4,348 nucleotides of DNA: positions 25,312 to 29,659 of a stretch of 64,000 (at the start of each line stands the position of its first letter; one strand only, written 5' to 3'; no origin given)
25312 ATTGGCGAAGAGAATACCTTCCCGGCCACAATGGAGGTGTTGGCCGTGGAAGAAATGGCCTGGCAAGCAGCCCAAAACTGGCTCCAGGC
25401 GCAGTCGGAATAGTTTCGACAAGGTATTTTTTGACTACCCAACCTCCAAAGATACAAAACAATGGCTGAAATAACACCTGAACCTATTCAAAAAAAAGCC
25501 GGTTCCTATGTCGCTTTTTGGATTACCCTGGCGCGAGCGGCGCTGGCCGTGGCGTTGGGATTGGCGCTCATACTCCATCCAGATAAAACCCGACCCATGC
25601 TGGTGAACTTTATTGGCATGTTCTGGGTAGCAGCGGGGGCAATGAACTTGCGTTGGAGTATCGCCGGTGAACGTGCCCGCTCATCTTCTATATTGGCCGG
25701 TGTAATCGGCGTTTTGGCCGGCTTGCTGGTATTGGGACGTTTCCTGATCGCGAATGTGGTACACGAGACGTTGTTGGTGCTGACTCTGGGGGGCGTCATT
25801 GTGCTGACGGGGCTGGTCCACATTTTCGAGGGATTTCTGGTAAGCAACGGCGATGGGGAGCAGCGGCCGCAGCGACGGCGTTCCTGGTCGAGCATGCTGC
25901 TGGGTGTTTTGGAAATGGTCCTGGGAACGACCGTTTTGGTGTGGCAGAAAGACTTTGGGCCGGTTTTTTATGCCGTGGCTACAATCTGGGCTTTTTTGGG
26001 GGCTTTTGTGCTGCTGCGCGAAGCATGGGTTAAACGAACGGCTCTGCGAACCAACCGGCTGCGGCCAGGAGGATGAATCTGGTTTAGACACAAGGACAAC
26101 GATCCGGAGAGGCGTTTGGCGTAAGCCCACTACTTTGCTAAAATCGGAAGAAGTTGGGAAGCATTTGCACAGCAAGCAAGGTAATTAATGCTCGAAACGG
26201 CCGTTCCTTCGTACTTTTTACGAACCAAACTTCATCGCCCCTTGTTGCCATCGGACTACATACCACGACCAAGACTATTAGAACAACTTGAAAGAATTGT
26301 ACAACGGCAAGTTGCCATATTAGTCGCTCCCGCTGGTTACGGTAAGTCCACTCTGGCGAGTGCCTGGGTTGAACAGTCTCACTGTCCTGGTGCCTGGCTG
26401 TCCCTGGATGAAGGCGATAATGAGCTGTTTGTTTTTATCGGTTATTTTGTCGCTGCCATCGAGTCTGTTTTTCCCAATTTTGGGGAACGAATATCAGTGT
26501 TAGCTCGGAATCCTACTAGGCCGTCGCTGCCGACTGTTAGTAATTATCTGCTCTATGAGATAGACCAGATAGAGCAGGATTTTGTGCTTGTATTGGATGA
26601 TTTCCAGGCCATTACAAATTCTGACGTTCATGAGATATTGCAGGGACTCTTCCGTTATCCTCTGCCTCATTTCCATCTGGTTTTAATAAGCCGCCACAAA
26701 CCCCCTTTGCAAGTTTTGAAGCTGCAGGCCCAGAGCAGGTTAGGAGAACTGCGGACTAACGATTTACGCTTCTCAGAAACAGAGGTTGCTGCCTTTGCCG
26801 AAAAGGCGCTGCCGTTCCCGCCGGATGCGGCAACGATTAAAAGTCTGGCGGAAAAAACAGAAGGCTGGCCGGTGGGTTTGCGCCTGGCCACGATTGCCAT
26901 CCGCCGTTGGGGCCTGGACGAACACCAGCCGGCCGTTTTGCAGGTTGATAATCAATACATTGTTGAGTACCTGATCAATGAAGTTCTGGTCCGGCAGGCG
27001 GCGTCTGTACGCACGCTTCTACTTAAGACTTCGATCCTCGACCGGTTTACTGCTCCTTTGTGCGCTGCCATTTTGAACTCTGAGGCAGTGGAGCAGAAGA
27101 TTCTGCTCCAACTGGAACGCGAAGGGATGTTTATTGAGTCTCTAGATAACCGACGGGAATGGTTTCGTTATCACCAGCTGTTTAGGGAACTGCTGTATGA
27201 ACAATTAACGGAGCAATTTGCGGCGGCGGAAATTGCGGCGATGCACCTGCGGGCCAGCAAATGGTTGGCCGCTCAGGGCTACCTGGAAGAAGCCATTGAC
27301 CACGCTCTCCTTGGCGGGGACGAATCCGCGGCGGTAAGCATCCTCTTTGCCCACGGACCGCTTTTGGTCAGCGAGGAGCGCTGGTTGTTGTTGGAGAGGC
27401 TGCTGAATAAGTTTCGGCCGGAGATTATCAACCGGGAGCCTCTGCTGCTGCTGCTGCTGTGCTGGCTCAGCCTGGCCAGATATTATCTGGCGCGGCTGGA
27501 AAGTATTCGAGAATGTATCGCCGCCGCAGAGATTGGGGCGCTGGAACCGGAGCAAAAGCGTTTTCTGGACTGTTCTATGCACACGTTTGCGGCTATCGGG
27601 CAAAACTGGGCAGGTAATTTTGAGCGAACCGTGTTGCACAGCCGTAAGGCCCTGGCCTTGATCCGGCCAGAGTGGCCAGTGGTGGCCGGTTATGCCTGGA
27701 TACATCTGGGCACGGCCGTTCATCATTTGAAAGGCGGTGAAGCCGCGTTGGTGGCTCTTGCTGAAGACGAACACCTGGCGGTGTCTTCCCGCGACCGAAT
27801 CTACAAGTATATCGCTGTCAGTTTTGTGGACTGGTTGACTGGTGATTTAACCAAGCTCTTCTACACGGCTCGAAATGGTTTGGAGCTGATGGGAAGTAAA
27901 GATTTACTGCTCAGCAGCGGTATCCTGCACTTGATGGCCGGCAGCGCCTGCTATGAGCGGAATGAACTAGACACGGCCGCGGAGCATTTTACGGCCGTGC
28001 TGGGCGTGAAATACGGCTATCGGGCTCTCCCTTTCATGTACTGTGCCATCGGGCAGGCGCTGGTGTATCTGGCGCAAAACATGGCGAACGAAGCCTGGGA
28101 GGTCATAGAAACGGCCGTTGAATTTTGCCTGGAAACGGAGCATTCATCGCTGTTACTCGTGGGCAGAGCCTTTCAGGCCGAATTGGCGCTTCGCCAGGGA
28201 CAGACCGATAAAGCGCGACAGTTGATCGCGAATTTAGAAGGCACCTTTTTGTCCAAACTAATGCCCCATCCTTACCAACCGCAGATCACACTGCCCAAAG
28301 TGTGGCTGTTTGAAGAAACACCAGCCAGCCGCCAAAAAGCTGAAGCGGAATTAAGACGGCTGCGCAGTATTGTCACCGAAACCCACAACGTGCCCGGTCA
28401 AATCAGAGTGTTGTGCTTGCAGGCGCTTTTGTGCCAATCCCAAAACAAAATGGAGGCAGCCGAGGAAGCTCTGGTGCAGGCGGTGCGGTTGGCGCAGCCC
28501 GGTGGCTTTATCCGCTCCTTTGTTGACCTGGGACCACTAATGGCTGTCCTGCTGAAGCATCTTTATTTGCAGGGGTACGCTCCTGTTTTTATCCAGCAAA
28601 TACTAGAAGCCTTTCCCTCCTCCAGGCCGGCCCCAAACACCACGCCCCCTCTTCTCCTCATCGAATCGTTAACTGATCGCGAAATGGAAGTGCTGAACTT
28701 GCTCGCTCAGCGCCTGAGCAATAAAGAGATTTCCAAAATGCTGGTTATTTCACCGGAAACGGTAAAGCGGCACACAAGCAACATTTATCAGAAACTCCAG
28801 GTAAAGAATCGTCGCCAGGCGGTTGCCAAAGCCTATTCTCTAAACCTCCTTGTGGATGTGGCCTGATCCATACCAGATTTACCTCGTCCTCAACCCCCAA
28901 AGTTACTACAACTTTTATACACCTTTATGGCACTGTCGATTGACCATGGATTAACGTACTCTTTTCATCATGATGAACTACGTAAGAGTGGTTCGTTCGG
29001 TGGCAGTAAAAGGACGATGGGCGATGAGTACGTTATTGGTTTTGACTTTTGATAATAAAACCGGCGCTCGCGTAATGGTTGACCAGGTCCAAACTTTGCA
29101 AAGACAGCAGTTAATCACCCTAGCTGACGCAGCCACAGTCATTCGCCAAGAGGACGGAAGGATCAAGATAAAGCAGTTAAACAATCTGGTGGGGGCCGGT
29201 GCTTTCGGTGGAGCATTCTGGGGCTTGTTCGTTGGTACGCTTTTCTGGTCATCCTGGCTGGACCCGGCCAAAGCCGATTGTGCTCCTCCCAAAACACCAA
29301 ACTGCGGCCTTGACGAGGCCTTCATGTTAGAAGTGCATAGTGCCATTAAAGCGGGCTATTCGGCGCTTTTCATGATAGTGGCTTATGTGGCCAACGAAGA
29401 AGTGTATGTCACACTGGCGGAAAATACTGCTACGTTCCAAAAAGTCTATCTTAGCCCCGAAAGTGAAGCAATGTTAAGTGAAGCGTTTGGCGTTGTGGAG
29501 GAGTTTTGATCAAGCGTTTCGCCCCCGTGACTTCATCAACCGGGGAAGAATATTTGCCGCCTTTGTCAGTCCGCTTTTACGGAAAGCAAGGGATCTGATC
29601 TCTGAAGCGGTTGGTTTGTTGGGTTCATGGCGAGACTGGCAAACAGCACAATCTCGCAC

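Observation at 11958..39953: Sulfate/sulfate-ester island saturated with DUF1269-like glycine-zipper proteins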

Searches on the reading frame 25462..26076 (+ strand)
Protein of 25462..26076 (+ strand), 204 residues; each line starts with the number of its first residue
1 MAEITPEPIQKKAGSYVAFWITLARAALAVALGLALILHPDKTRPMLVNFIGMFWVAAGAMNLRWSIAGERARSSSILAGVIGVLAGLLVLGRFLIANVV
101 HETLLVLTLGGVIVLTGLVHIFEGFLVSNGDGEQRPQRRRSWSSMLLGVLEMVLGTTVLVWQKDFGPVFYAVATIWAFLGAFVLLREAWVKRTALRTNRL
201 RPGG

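Call 7: search_protein_families(library=pfam, max_evalue=0.01, proteins=[window:25462-26076:+])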
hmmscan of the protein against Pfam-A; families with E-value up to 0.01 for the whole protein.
window:25462-26076:+ (204 aa): 1 family
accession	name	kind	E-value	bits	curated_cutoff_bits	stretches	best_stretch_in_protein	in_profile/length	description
PF03729.18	DUF308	-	2.2e-07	31.4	25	1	25-91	2-72/73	Short repeat of unknown function (DUF308)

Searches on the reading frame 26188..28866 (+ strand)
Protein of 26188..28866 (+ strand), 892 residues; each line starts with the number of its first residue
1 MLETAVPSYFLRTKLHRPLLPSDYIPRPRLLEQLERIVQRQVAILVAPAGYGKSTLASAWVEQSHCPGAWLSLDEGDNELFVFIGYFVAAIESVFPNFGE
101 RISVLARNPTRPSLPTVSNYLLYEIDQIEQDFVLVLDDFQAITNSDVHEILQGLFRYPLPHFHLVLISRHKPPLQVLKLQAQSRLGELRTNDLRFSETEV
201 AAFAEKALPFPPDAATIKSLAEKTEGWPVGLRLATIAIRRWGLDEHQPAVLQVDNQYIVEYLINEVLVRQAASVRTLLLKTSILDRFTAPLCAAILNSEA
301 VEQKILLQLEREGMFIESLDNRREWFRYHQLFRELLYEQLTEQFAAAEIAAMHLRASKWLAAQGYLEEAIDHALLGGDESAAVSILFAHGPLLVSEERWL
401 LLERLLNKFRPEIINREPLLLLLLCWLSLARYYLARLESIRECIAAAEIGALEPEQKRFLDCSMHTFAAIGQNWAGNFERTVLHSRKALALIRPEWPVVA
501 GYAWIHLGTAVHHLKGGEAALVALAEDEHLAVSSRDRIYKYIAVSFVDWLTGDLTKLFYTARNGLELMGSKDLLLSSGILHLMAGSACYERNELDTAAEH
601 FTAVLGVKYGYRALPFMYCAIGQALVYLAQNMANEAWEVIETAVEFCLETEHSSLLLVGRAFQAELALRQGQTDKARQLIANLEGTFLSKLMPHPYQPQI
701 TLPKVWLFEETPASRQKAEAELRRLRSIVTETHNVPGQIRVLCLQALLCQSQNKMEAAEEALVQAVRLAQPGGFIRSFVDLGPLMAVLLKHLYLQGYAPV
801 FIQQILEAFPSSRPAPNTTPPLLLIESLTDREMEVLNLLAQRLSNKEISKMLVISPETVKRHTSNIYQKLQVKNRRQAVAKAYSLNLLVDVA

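Call 7: search_protein_families(library=pfam, max_evalue=0.01, proteins=[window:26188-28866:+])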
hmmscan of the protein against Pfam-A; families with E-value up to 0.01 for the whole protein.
window:26188-28866:+ (892 aa): 6 families
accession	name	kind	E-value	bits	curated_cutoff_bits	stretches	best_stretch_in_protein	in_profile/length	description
PF17874.7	TPR_MalT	-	5.8e-30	105.1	45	1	476-792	15-333/336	MalT-like TPR region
PF00196.25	GerE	-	3.6e-19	68.6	23.5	1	826-881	1-56/57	Bacterial regulatory proteins, luxR family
PF13191.12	AAA_16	-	4.8e-05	24.4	32.6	1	29-165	11-165/167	AAA ATPase domain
PF08281.18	Sigma70_r4_2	-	5.3e-05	23.2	25.7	1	824-870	7-54/54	Sigma-70, region 4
PF13424.12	TPR_12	-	6.6e-05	23.5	30.1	1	716-770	20-76/77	Tetratricopeptide repeat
PF04545.22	Sigma70_r4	-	0.0006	19.7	24.1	1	825-871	2-49/50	Sigma-70, region 4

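Call 42: search_protein_families(library=ncbifam, max_evalue=0.00001, proteins=[window:26188-28866:+])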
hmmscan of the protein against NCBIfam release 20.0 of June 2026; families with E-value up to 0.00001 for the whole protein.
window:26188-28866:+ (892 aa): 17 families
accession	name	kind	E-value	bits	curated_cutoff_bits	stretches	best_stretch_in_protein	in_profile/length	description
NF003420.0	PRK04841.1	equivalog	4.2e-112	375.8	537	2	11-532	3-522/903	HTH-type transcriptional regulator MalT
TIGR03020.2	EpsA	equivalog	2.6e-15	56.7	170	1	825-883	188-246/247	XrtB/PEP-CTERM-associated transcriptional regulator EpsA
NF007505.1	PRK10100.1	equivalog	1.4e-13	51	250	1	827-882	144-199/204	biofilm master transcriptional regulator CsgD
NF047785.1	respo_reg_MadR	equivalog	1.5e-13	50.6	300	1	826-887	147-208/209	MadR family response regulator transcription factor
NF052366.1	photon_PedR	equivalog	6.4e-12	45.5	120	1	827-880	2-55/74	photosynthetic electron transport-dependent transcriptional regulator PedR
NF007708.0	PRK10403.1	equivalog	3e-10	39.9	343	1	827-878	153-204/215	nitrate/nitrite response regulator protein NarP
NF007403.0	PRK09935.1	equivalog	3.7e-09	36.5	271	1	792-882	119-204/210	fimbria biosynthesis transcriptional regulator FimZ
NF007935.0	PRK10651.1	equivalog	3.7e-09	36.1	250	1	825-879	153-207/216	two-component system response regulator NarL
NF041232.1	BagY_FevT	exception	1.1e-07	31.1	700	1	815-883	284-352/367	LuxR family transcriptional regulator BagY/FevT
NF011896.0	PRK15369.1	equivalog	1.3e-07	31.5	242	1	827-887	149-209/211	two component system response regulator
NF052445.1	RespRegMctR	equivalog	2.7e-07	30.2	300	1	826-874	143-191/205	two-component system response regulator MctR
NF041830.1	RR_TF_ErdR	exception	8.1e-07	29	390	1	825-879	148-202/213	response regulator transcription factor ErdR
TIGR02937.1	sigma70-ECF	superfamily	1.7e-06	27.8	42.9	1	825-872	115-163/165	sigma-70 family RNA polymerase sigma factor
NF007685.0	PRK10360.1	equivalog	2.6e-06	27.4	258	1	827-876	137-186/196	response regulator transcription factor UhpA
NF006900.1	PRK09390.1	equivalog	3.4e-06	26.7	255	1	825-878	140-193/203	response regulator FixJ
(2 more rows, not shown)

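Call 75: search_protein_families(library=padloc, max_evalue=0.001, proteins=[window:26188-28866:+])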
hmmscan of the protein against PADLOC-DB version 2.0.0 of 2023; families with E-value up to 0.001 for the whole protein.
window:26188-28866:+ (892 aa): 2 families
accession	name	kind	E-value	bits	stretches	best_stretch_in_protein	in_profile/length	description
PDLC01851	CARF3--CARF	-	2.5e-07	28.4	1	826-871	208-253/279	-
PDLC01855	CARF3--CARF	-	8.6e-06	23.6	1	825-872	215-262/288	-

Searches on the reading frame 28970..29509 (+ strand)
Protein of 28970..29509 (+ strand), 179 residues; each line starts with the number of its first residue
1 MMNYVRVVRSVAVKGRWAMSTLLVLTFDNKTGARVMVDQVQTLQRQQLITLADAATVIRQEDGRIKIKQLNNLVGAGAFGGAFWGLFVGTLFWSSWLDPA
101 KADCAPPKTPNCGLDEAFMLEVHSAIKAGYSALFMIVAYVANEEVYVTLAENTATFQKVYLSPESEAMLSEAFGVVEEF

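Call 6: search_protein_families(library=pfam, max_evalue=0.01, proteins=[window:28970-29509:+])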
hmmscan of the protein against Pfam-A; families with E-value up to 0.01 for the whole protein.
window:28970-29509:+ (179 aa): 1 family
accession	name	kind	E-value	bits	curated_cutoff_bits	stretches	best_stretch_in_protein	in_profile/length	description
PF06897.17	DUF1269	-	1e-11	45.5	26.9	1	78-173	1-99/100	Protein of unknown function (DUF1269)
